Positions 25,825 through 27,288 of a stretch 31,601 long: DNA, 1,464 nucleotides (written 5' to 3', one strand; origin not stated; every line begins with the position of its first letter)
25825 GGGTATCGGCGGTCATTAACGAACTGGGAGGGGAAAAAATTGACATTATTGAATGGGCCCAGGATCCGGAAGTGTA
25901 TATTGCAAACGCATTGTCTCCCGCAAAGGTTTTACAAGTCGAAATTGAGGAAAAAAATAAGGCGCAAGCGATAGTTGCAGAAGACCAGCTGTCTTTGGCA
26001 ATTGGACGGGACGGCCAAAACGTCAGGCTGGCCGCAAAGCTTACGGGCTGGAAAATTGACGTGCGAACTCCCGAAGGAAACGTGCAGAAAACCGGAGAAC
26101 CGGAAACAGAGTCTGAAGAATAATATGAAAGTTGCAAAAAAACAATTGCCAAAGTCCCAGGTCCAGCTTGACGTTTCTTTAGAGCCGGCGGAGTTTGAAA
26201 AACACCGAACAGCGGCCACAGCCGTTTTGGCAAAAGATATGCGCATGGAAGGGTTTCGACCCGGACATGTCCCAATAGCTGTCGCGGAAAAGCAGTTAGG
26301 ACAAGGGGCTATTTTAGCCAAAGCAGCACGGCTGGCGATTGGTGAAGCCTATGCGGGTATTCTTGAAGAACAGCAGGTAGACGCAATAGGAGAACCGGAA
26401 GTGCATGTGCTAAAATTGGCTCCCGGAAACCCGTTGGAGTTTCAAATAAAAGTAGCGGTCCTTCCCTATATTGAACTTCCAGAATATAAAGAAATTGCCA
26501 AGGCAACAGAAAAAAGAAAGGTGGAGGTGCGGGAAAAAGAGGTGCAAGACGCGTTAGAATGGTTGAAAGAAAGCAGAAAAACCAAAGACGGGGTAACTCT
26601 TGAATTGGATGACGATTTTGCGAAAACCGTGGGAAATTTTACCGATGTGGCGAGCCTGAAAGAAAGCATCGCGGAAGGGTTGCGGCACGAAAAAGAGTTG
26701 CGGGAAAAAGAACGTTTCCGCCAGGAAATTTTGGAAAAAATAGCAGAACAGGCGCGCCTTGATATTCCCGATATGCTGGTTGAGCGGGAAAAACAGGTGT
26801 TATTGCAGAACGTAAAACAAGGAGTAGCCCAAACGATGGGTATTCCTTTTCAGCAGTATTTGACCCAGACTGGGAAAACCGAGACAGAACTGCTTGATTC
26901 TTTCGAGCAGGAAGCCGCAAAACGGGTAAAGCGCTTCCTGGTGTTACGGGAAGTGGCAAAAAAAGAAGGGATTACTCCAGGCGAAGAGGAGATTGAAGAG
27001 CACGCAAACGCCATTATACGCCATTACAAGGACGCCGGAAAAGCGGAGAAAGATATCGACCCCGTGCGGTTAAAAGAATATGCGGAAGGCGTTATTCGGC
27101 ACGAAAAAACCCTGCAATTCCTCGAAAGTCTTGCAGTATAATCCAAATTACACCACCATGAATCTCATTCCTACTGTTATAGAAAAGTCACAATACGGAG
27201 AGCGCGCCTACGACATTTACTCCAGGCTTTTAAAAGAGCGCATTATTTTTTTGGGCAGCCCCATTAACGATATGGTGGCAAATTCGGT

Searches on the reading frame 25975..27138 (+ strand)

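Call 10: search_protein_families(library=pfam, proteins=[window:25975-27138:+], max_evalue=0.01)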
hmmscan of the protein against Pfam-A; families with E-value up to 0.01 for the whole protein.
window:25975-27138:+ (388 aa): 3 families
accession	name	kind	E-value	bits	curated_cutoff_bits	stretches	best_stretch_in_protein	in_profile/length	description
PF05697.18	Trigger_N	-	7.5e-31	107.8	22.2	1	51-195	1-142/144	Bacterial trigger factor protein (TF)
PF05698.19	Trigger_C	-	2.2e-28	99.8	22.7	1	225-383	2-160/162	Bacterial trigger factor protein (TF) C-terminus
PF14350.11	Beta_protein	-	0.0091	15.9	27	0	157-353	21-189/342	Beta protein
